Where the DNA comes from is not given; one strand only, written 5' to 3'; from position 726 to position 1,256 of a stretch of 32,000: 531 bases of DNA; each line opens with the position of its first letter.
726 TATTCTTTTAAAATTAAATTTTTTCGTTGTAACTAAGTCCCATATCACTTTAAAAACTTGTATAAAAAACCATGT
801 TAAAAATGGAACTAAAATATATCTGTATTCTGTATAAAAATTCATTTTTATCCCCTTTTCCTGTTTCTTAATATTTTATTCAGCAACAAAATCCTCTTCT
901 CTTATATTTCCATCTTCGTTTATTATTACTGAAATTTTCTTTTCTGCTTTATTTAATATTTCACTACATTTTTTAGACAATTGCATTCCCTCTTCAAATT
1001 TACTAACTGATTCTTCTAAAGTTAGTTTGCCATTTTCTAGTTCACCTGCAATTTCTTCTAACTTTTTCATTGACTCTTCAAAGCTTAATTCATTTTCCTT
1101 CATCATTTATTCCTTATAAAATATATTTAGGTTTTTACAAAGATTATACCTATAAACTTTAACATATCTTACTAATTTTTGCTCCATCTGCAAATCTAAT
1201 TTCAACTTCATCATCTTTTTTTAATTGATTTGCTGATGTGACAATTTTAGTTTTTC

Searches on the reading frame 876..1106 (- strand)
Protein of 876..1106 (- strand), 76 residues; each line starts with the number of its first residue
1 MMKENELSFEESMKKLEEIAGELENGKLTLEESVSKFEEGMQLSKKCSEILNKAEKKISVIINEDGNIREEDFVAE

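Call 30: search_protein_families(library=pfam, proteins=[window:876-1106:-], max_evalue=0.01)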
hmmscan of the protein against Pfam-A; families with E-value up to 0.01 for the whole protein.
window:876-1106:- (76 aa): 1 family
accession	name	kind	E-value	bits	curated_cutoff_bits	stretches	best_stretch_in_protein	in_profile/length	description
PF02609.21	Exonuc_VII_S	-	8e-21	74.3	24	1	9-59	1-51/52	Exonuclease VII small subunit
